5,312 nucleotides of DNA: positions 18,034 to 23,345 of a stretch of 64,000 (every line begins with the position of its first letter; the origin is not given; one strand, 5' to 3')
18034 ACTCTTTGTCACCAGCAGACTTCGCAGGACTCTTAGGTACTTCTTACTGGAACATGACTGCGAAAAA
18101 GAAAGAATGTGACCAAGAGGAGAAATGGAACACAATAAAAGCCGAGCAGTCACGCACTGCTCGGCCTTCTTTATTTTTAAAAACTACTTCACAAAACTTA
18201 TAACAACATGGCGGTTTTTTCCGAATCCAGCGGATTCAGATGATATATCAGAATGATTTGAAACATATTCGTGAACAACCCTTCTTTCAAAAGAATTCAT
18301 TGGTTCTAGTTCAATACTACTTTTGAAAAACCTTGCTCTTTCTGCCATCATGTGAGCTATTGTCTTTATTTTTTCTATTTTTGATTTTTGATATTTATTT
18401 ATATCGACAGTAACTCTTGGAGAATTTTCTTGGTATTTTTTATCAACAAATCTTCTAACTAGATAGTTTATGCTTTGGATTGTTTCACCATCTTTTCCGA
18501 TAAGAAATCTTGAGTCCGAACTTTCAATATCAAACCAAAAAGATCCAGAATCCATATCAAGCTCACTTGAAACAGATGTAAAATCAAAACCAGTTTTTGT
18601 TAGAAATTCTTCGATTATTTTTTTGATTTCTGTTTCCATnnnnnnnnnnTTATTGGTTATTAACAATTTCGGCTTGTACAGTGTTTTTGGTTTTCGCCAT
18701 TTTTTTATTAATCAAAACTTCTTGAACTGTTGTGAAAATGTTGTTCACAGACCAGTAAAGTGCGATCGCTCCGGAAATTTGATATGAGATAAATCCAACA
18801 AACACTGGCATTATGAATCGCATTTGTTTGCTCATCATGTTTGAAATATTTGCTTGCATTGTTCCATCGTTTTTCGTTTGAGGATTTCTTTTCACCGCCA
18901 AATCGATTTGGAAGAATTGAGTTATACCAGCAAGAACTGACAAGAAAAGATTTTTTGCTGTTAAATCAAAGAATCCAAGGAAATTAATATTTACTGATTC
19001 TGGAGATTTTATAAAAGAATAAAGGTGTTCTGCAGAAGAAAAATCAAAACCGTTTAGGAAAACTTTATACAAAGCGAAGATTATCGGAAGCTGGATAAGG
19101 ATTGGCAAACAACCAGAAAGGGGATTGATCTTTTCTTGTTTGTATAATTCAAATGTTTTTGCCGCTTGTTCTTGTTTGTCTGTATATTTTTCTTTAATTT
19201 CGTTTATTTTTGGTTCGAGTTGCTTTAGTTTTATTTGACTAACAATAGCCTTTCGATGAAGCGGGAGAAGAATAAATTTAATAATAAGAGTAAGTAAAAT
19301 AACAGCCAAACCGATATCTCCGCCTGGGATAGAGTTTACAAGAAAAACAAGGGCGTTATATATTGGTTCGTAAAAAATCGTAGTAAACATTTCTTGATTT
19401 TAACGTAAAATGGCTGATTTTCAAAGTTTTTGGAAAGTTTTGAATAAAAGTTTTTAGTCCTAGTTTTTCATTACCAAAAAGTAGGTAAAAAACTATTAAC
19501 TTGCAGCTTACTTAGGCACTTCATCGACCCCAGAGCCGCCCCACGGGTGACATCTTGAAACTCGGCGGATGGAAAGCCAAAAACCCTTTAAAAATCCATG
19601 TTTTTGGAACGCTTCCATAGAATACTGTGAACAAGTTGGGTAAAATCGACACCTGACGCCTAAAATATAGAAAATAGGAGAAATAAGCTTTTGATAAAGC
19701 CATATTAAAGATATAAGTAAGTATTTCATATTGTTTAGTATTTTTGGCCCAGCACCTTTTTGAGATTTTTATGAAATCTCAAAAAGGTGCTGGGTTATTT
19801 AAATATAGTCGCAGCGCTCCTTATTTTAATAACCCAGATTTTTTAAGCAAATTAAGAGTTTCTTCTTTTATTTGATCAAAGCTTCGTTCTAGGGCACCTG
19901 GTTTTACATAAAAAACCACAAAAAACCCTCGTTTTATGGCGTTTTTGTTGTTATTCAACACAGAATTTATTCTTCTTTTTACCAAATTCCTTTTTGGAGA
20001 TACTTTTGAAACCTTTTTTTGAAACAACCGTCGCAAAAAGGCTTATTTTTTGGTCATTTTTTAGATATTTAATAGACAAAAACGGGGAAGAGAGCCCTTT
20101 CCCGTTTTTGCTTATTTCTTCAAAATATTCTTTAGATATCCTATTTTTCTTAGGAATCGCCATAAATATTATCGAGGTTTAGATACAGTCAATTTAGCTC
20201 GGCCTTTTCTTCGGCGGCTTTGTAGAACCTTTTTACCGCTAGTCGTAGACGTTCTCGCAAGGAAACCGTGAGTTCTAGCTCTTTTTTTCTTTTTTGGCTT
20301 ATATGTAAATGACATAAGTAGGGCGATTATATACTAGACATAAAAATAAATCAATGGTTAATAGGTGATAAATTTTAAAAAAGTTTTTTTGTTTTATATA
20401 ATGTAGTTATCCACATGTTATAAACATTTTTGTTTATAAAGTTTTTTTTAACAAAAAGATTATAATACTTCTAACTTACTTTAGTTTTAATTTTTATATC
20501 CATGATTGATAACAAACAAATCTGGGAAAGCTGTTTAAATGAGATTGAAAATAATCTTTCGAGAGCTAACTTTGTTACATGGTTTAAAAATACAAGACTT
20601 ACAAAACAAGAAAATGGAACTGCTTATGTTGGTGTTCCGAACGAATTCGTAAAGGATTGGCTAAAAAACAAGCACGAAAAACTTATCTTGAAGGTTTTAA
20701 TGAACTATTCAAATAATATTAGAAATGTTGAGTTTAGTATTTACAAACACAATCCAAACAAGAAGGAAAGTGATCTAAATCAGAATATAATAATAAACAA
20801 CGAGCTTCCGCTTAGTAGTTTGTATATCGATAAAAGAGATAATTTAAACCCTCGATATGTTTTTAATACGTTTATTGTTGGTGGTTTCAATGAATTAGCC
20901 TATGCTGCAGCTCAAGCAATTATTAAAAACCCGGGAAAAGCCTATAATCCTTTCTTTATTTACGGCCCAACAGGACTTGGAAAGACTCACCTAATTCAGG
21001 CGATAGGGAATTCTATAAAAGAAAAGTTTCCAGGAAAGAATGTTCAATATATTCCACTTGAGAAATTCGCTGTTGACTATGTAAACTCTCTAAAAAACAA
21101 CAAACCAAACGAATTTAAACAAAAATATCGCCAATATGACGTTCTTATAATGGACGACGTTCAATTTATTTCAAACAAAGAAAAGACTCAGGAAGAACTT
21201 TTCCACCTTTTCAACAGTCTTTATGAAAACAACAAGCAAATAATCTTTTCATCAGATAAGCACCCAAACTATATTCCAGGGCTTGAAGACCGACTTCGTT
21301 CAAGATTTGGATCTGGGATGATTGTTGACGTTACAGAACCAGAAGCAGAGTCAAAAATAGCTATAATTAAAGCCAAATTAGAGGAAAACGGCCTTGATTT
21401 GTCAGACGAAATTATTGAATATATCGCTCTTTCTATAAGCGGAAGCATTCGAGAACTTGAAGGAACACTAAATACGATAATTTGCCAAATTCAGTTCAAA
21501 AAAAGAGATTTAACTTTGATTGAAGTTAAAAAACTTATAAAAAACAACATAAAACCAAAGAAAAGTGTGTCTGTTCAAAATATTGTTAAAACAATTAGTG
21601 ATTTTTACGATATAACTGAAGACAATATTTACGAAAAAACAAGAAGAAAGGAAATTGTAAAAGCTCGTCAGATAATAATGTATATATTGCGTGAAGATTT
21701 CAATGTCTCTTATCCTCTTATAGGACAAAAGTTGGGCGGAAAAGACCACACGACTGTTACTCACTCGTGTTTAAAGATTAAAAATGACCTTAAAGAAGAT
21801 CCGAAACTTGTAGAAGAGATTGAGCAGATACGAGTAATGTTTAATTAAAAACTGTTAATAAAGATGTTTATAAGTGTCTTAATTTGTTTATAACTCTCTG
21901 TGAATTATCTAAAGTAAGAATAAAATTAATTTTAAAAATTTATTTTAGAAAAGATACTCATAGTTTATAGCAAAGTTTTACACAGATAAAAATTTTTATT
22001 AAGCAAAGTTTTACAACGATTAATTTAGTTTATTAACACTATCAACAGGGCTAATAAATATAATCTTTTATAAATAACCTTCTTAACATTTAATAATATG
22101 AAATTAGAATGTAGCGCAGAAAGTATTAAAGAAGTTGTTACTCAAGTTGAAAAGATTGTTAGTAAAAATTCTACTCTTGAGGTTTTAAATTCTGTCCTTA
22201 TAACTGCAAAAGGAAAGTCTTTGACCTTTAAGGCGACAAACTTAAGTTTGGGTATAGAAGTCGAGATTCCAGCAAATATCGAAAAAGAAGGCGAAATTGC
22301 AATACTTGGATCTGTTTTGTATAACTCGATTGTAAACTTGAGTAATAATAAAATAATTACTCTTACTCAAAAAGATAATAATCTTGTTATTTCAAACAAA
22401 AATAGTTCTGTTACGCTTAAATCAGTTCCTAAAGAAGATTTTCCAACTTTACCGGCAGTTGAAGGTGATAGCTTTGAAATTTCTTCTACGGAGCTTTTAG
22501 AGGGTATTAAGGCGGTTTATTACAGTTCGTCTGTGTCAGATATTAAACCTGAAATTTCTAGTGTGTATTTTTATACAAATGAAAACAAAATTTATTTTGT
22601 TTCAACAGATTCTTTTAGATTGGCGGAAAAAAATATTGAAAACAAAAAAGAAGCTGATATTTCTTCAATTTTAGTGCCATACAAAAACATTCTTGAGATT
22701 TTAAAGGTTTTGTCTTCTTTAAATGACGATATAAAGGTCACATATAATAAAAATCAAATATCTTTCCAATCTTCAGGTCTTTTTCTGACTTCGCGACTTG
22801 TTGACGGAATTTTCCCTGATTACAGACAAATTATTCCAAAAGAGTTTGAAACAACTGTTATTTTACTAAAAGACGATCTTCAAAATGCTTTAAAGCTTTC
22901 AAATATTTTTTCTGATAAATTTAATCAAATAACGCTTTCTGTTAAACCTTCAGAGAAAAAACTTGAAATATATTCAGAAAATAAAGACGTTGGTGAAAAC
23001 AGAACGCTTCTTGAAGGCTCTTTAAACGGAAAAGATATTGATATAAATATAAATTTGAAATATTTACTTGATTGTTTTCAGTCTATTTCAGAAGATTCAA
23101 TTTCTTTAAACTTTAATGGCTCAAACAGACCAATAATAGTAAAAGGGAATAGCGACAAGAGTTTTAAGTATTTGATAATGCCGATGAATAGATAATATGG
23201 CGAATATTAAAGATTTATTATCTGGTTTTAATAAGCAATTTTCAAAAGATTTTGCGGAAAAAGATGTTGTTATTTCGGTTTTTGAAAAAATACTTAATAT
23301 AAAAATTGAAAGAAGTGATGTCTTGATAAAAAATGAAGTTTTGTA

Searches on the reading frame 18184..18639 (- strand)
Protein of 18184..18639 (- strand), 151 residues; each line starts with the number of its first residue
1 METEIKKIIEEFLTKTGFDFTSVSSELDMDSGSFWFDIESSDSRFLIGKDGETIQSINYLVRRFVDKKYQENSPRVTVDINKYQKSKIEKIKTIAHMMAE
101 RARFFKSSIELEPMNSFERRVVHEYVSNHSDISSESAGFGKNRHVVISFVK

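Call 36: search_protein_families(library=pfam, proteins=[window:18184-18639:-], max_evalue=0.001)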
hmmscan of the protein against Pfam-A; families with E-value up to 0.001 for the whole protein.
window:18184-18639:- (151 aa): 2 families
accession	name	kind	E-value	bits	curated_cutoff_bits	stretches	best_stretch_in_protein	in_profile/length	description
PF01424.28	R3H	-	9.3e-16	58.1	26.8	1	90-148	2-59/60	R3H domain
PF13083.13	KH_KhpA-B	-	2.9e-07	30.7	32.1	1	6-77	1-72/73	KhpA/KhpB, KH domain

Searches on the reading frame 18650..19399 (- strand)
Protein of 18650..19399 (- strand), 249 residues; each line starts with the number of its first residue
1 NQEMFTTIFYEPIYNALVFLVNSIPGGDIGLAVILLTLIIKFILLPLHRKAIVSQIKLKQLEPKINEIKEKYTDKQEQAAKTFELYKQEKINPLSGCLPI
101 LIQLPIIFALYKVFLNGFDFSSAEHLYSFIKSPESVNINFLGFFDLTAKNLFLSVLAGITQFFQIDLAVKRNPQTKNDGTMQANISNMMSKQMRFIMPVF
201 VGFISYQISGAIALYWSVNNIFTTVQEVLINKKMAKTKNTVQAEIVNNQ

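Call 36: search_protein_families(library=pfam, proteins=[window:18650-19399:-], max_evalue=0.001)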
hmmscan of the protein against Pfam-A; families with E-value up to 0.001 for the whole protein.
window:18650-19399:- (249 aa): 1 family
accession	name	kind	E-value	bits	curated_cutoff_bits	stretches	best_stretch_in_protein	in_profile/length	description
PF02096.25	60KD_IMP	-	2.3e-48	164.7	35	1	30-232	2-163/163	60Kd inner membrane protein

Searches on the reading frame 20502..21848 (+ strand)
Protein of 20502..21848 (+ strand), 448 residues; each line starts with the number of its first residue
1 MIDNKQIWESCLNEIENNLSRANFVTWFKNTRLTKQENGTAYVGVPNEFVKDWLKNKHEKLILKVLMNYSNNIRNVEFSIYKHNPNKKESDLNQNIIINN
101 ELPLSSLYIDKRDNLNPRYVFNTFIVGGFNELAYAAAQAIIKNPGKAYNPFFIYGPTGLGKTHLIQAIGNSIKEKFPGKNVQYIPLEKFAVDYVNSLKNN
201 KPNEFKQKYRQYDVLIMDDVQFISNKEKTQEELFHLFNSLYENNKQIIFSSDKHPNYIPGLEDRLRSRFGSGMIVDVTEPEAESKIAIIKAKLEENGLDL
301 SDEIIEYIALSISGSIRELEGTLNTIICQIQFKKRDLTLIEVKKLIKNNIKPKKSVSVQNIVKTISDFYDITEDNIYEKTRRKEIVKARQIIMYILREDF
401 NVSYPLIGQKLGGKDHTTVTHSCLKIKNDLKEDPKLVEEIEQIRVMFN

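Call 36: search_protein_families(library=pfam, proteins=[window:20502-21848:+], max_evalue=0.001)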
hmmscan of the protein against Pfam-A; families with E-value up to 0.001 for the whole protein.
window:20502-21848:+ (448 aa): 11 families
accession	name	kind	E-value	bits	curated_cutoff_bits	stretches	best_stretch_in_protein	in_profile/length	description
PF00308.24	Bac_DnaA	-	2.4e-66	223.3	23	1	115-276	1-162/162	Bacterial DnaA ATPAse domain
PF08299.17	Bac_DnaA_C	-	1.7e-23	82.9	31.5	1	358-426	1-69/69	Bacterial dnaA protein helix-turn-helix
PF11638.13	DnaA_N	-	1.7e-15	56.9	24.6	1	6-67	2-64/65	DnaA N-terminal domain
PF01695.23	IstB_IS21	-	2.9e-09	37.2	24.1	1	153-251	97-193/238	IstB-like ATP binding protein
PF00910.28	RNA_helicase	-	8.7e-07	29.8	21.5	1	152-241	2-75/105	RNA helicase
PF13173.12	AAA_14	-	2.1e-06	28.2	27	1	149-250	3-96/129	AAA domain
PF01637.24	ATPase_2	-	3.5e-06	27.4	33.2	1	147-255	19-120/225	ATPase domain predominantly from Archaea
PF00004.35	AAA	-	6.1e-06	27.1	21.2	1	153-267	3-125/131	ATPase family associated with various cellular activities (AAA)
PF13191.12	AAA_16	-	1.7e-05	25.8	32.6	1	149-210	25-95/167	AAA ATPase domain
PF13401.12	AAA_22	-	8.1e-05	23.4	27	0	151-180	8-33/130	AAA domain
PF07693.20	KAP_NTPase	-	0.00056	19.7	20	0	140-281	11-48/293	KAP family P-loop domain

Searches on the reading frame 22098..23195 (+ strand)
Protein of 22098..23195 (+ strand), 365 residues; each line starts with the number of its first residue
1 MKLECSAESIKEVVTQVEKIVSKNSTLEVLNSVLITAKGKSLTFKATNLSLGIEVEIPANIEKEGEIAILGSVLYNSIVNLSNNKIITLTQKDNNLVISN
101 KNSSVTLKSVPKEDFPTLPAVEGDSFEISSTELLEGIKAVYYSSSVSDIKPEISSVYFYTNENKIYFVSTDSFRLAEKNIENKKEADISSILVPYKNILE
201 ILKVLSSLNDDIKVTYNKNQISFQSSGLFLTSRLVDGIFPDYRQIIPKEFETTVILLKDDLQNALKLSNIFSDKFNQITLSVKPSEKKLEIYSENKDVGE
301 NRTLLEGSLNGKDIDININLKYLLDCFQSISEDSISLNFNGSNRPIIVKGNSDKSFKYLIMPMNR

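Call 36: search_protein_families(library=pfam, proteins=[window:22098-23195:+], max_evalue=0.001)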
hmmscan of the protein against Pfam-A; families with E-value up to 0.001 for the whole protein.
window:22098-23195:+ (365 aa): 3 families
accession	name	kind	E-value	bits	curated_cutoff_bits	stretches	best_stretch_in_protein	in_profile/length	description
PF00712.24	DNA_pol3_beta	-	1.8e-27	96.3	24.4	2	1-119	1-120/120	DNA polymerase III beta subunit, N-terminal domain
PF02768.20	DNA_pol3_beta_3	-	3.1e-25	88.8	27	1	243-363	1-120/121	DNA polymerase III beta subunit, C-terminal domain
PF02767.21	DNA_pol3_beta_2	-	4.2e-25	88.7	27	1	128-241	2-116/116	DNA polymerase III beta subunit, central domain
